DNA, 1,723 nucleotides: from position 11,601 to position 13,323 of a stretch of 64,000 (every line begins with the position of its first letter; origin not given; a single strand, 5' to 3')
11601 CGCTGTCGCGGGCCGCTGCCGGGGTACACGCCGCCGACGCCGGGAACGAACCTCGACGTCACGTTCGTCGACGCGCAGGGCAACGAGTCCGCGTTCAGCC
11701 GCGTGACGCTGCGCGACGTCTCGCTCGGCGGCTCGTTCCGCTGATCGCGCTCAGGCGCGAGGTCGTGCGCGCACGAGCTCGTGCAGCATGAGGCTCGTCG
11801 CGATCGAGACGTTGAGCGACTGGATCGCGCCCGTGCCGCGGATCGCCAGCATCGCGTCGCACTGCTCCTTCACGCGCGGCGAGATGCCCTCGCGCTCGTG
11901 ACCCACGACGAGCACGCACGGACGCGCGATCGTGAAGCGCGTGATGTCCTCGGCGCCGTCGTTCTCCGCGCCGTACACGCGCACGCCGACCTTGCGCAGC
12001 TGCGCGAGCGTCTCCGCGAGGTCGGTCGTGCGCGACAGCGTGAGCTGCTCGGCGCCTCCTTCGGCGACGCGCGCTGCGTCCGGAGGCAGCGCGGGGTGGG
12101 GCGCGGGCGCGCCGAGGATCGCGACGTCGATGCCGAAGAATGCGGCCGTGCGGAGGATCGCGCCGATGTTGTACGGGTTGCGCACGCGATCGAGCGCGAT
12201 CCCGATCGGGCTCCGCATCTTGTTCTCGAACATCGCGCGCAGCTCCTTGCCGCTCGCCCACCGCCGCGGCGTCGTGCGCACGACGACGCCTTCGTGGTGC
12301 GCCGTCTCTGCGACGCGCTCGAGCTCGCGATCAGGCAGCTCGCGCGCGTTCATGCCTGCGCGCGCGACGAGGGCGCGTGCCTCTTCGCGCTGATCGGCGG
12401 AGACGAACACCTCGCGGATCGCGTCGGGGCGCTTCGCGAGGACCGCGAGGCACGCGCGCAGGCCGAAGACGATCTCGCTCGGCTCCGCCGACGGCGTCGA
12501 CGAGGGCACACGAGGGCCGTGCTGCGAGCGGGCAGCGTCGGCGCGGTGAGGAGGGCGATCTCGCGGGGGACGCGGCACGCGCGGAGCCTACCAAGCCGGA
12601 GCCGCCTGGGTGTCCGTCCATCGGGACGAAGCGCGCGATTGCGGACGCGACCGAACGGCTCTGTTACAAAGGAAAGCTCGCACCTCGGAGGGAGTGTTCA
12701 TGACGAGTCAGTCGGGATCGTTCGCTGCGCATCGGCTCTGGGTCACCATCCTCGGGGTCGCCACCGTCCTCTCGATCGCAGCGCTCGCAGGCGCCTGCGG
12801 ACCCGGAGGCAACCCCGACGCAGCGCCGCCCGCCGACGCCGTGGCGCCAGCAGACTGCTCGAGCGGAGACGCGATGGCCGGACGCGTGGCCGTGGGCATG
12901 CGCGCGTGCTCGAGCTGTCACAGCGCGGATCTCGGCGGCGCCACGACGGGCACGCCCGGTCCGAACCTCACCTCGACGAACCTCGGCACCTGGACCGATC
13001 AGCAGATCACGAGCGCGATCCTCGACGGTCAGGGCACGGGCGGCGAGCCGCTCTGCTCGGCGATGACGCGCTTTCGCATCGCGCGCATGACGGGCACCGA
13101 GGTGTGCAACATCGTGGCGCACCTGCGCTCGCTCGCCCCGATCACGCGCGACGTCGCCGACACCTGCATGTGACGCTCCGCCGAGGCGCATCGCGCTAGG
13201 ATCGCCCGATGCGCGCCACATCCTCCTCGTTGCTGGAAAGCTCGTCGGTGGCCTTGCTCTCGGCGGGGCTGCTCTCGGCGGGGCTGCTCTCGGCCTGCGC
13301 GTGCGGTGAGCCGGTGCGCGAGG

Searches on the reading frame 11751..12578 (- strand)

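Call 59: search_protein_families(library=pfam, proteins=[window:11751-12578:-], max_evalue=0.001)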
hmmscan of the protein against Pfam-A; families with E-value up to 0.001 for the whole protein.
window:11751-12578:- (275 aa): 2 families
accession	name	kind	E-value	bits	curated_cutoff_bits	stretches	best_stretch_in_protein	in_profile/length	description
PF00588.24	SpoU_methylase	-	7e-34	117.4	29.7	1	126-266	3-142/142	SpoU rRNA Methylase family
PF08032.17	SpoU_sub_bind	-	1.3e-10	41.8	22.8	1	36-106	1-74/76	RNA 2'-O ribose methyltransferase substrate binding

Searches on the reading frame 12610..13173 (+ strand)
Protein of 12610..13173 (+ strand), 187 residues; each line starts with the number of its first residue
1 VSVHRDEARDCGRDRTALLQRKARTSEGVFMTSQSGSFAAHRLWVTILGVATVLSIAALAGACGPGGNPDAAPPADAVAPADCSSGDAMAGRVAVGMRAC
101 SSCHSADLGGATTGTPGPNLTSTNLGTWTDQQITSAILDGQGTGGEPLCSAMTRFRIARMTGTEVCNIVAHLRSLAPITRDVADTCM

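Call 59: search_protein_families(library=pfam, proteins=[window:12610-13173:+], max_evalue=0.001)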
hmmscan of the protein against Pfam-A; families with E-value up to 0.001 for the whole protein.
window:12610-13173:+ (187 aa): 2 families
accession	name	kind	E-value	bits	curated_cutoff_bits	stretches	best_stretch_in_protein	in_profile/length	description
PF00034.26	Cytochrom_C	-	1.5e-05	26.6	21.3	1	90-175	3-89/90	Cytochrome c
PF13442.11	Cytochrome_CBB3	-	3.3e-05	24.6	27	1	98-172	12-68/68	Cytochrome C oxidase, cbb3-type, subunit III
